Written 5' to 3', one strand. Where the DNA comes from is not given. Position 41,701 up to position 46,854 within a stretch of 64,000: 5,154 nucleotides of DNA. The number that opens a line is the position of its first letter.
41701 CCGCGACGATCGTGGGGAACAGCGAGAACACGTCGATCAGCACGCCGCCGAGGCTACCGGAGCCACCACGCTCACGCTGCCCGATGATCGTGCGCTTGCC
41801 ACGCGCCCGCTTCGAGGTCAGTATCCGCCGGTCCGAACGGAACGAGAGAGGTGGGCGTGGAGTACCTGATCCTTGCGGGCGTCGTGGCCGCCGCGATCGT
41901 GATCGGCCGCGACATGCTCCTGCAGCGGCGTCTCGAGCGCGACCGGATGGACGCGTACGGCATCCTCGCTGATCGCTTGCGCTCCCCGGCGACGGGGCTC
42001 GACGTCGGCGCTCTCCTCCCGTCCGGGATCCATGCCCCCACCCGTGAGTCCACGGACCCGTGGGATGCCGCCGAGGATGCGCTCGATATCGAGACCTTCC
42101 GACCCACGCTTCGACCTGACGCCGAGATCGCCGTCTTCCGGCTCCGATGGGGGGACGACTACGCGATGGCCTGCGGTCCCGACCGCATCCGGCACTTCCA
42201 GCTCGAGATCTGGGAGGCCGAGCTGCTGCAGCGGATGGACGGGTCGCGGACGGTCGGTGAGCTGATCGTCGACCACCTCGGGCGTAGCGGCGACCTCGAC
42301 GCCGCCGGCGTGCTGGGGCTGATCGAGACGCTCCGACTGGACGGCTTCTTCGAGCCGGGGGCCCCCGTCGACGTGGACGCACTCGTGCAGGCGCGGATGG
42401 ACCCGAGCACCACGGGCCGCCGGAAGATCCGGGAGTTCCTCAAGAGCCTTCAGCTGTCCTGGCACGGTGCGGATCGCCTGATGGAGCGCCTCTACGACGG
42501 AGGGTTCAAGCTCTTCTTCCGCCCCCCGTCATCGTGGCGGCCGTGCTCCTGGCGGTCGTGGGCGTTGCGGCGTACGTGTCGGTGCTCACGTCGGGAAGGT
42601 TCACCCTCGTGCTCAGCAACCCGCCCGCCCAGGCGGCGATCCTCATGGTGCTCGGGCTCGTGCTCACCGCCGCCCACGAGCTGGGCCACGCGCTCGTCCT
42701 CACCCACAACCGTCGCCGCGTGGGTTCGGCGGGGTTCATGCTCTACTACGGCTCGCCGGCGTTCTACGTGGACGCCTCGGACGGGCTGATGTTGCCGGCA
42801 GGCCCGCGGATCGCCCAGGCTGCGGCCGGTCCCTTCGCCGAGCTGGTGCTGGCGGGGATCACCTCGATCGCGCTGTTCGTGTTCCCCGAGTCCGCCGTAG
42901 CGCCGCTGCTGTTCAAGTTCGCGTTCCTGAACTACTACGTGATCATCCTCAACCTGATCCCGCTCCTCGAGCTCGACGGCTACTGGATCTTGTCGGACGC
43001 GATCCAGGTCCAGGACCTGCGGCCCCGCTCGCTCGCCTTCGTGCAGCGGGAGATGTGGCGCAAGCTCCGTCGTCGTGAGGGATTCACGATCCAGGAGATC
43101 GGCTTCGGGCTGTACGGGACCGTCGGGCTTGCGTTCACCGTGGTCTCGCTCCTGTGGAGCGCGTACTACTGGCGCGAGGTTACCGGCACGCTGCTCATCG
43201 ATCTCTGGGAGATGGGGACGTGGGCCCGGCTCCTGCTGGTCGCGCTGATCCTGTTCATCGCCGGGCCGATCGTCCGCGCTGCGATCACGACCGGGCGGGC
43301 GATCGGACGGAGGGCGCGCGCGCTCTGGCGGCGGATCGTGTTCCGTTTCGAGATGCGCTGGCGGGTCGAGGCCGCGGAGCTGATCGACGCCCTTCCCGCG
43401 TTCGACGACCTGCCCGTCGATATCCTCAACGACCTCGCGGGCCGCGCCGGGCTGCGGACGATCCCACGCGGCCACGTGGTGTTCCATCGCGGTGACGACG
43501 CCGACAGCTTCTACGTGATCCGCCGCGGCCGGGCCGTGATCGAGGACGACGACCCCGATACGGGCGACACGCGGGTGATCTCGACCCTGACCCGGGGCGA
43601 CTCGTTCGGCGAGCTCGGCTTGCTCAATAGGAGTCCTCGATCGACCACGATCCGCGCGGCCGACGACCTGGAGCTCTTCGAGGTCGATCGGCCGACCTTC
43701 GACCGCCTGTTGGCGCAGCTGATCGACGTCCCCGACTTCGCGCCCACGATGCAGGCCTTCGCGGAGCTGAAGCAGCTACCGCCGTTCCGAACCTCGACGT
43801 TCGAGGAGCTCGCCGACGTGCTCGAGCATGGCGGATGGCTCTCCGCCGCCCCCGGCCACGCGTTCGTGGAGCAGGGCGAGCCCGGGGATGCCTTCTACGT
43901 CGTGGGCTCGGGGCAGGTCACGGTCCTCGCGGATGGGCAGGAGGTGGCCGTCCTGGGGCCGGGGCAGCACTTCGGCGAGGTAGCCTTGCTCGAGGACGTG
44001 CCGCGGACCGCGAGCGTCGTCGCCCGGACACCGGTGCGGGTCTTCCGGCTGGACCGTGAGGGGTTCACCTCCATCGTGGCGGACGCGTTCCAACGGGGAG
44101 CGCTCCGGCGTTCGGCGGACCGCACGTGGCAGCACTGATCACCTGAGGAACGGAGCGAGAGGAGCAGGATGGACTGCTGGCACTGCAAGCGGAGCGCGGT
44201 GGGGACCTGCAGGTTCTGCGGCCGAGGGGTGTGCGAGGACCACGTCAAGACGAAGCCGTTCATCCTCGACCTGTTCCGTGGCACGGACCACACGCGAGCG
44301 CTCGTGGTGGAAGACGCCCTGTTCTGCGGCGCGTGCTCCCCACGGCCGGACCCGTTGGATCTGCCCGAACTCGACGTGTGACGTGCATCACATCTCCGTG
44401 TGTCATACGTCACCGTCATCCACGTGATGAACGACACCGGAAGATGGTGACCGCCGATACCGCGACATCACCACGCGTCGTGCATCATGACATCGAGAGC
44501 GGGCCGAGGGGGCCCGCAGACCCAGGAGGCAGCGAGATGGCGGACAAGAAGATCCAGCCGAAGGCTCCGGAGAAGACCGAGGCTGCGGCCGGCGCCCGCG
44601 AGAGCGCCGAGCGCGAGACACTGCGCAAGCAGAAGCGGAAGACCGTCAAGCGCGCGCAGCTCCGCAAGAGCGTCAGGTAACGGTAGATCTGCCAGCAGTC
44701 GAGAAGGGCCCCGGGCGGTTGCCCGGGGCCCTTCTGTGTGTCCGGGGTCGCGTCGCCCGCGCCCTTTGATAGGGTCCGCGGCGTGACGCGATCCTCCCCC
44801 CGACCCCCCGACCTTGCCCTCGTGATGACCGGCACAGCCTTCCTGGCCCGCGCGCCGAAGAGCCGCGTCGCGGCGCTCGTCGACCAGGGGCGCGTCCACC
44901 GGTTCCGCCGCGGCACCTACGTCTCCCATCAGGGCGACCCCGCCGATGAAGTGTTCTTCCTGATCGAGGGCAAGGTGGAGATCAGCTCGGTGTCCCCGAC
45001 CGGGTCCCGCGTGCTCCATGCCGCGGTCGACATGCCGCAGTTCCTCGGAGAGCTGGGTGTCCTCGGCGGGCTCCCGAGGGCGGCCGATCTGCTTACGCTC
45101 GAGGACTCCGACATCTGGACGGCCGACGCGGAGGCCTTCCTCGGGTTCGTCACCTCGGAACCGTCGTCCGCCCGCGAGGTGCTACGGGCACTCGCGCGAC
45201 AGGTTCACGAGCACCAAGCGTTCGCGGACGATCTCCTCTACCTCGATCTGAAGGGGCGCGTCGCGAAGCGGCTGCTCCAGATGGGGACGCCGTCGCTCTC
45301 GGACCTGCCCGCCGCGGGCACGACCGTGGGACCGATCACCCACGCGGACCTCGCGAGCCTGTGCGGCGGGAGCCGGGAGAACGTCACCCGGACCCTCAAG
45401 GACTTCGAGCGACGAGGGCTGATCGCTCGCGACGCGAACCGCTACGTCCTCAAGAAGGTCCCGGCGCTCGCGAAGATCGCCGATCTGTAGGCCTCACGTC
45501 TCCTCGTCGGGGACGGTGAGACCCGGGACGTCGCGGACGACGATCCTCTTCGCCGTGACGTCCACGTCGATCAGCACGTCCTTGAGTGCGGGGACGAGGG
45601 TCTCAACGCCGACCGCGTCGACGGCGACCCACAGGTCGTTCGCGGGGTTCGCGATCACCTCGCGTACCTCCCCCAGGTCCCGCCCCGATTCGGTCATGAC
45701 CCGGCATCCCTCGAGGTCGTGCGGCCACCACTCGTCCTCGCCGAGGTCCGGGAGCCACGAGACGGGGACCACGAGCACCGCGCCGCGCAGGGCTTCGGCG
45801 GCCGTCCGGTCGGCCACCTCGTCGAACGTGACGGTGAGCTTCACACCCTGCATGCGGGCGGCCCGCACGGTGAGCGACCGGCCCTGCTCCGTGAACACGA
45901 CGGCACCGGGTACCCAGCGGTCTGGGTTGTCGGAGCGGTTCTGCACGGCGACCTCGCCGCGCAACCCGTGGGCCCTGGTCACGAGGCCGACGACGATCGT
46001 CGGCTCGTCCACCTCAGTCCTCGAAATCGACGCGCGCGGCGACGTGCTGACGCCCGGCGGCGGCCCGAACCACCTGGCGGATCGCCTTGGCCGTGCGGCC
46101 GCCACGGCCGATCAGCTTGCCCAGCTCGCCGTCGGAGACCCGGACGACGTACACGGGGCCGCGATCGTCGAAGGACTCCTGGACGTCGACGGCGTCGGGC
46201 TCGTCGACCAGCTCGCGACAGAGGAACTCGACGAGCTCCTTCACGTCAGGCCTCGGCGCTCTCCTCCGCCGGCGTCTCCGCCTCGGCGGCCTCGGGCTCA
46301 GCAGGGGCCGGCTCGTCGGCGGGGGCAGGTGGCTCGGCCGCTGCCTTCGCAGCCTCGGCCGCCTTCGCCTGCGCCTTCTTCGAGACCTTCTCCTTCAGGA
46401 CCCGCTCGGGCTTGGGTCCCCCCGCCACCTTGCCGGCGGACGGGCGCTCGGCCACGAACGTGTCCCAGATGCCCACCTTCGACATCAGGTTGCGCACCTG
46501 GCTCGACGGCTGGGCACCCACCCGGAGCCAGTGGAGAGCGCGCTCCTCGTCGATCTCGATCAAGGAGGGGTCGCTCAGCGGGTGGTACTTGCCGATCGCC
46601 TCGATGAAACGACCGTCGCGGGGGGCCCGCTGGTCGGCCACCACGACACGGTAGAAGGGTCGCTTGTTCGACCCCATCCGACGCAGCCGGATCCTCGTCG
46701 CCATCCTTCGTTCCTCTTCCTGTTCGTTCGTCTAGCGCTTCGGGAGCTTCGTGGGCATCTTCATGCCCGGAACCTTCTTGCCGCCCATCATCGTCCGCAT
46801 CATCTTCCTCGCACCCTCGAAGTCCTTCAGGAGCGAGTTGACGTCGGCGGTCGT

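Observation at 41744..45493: A 3.7-kb opposite-strand cassette splits the normally contiguous rimM-trmD junction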

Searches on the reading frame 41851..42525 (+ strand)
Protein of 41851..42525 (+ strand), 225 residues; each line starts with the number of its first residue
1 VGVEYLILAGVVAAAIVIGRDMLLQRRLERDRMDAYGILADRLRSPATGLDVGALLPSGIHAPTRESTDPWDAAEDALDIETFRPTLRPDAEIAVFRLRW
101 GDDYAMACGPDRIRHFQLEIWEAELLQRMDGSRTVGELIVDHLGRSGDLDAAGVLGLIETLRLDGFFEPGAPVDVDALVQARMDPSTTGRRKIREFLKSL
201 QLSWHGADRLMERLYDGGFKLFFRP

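Call 45: predict_structure(alignment_id=A3)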
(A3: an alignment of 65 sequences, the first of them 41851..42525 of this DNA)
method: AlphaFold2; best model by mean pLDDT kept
length: 225 residues; sequences in the alignment: 65
mean_pLDDT: 79.6   pTM: 0.55
mean pLDDT of the five models: 79.6, 77.5, 77.3, 76.5, 76.3
residues with pLDDT >= 90: 79; 70-90: 91; 50-70: 51; < 50: 4
segments of 3 or more residues with pLDDT < 50: none
pLDDT, mean of each block of 10 residues (from residue 1): 78 82 76 70 62 53 59 80 94 96 96 95 96 94 88 93 93 79 62 66 62 80 73
secondary structure, 60 per line:
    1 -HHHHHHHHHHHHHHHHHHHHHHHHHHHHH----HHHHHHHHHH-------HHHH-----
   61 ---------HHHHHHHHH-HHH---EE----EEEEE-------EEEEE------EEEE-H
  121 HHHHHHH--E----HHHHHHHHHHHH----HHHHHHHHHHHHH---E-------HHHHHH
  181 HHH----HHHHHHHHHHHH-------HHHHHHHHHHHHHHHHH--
elements in order: H2-30 H35-44 H52-55 H70-78 E92-96 E104-108 E115-118 H120-127 H135-146 H151-163 H175-183 H188-199 H207-223

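Call 48: fold_search(model_id=the predicted structure, library=pdb)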
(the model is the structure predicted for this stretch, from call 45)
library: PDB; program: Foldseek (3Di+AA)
matches with E <= 10: 245; with E <= 0.001: 0
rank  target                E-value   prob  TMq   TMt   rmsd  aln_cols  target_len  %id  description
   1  5v1u_B                6.6e-03  1.00  0.28  0.60   4.1        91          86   13  TbiB1 in Complex with the TbiA(beta) Leader Peptide (released 2018-09-05)
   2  6jx3_B                1.5e-02  0.99  0.28  0.61   4.1        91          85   18  Lasso peptide synthetase B1 complexed with the leader peptide (released 2019-06-26)
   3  4bs9                  1.8e-02  0.98  0.27  0.10   7.2       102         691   16  Structure of the heterocyclase TruD (released 2013-11-06)
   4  5v1u_A                3.3e-02  0.99  0.27  0.61   3.9        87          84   13  TbiB1 in Complex with the TbiA(beta) Leader Peptide (released 2018-09-05)
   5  5v1v_A                4.6e-02  0.97  0.29  0.62   4.0        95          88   15  TbiB1 in Complex with the TbiA(alpha) Leader Peptide (released 2018-09-05)
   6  9s2t                  4.6e-02  0.97  0.26  0.09   4.7        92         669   15  Carbamoyl transferase NovN involved in Novobiocin biosynthesis (released 2025-07-30)
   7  5v1u_C                1.2e-01  0.72  0.23  0.49   9.6       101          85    7  TbiB1 in Complex with the TbiA(beta) Leader Peptide (released 2018-09-05)
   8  5why_A                1.5e-01  0.87  0.25  0.15   3.2        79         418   19  Structural Insights into Thioether Bond Formation in the Biosynthesis of Sactipeptides (released 2017-07-26)
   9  8vpo                  1.5e-01  0.77  0.27  0.15   7.3       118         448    9  X-Ray Crystal Structure of TigE from Paramaledivibacter caminithermalis (released 2024-02-07)
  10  5v1u_D                2.4e-01  0.57  0.22  0.48   8.6        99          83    7  TbiB1 in Complex with the TbiA(beta) Leader Peptide (released 2018-09-05)
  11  8i9p_Ce               3.4e-01  0.12  0.15  0.17  21.5       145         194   14  Cryo-EM structure of a Chaetomium thermophilum pre-60S ribosomal subunit - State Mak16 (released 2023-05-17)
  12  8fm9_A                3.8e-01  0.54  0.20  0.15   4.8        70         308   10  Nodavirus RNA replication proto-crown, detergent-solubliized C12 multimer (released 2023-02-01)
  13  8hkr_B                6.0e-01  0.60  0.24  0.15   4.3        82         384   18  Crystal Structure of Histone H3 Lysine 79 (H3K79) Methyltransferase Rv2067c from Mycobacterium tuberculosis (released 2023-10-18)
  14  4bub_A                7.8e-01  0.15  0.12  0.07   9.2        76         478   12  CRYSTAL STRUCTURE OF MURE LIGASE FROM THERMOTOGA MARITIMA IN COMPLEX WITH ADP (released 2013-07-17)
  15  8hkr_A                1.0e+00  0.41  0.22  0.14   5.8        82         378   17  Crystal Structure of Histone H3 Lysine 79 (H3K79) Methyltransferase Rv2067c from Mycobacterium tuberculosis (released 2023-10-18)
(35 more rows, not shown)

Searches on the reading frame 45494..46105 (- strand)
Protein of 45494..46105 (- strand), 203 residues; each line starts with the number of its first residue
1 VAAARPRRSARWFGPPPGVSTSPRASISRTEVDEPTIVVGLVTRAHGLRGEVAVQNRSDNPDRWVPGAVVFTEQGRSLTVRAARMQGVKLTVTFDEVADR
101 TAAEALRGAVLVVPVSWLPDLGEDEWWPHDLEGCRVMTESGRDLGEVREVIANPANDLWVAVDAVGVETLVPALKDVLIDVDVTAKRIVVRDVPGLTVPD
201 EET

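Call 8: search_protein_families(library=pfam, max_evalue=0.01, proteins=[window:45494-46105:-])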
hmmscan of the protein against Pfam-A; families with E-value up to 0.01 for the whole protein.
window:45494-46105:- (203 aa): 3 families
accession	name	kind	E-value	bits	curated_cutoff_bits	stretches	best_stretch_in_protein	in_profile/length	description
PF01782.24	RimM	-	1.3e-17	64.3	23.5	1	38-115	1-82/84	RimM N-terminal domain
PF24986.1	PRC_RimM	-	5.1e-13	48.9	27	1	129-192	2-65/69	RimM PRC barrel domain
PF05239.21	PRC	-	1.1e-07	32.1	21.2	1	129-194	7-75/78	PRC-barrel domain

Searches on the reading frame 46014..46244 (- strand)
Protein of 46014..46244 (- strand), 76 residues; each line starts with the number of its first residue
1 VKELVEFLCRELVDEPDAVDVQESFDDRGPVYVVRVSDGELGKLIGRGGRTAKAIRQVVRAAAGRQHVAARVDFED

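Call 8: search_protein_families(library=pfam, max_evalue=0.01, proteins=[window:46014-46244:-])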
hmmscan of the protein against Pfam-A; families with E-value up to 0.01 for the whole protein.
window:46014-46244:- (76 aa): 2 families
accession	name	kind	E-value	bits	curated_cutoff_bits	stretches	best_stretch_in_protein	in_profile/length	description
PF13083.13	KH_KhpA-B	-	2.3e-20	72.7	32.1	1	2-73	1-72/73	KhpA/KhpB, KH domain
PF00013.35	KH_1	-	0.0074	16.5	21.5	0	33-57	3-27/66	KH domain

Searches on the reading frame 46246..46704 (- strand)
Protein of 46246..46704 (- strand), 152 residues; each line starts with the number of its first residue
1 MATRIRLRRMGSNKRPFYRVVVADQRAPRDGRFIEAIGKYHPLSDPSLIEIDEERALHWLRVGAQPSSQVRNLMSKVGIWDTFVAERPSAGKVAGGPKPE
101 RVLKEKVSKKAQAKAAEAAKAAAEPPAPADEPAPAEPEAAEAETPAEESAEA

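Call 8: search_protein_families(library=pfam, max_evalue=0.01, proteins=[window:46246-46704:-])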
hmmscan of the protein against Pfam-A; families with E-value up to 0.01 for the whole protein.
window:46246-46704:- (152 aa): 1 family
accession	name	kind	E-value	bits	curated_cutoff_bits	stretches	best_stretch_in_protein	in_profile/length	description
PF00886.24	Ribosomal_S16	-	3e-26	91.6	27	1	9-67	1-62/62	Ribosomal protein S16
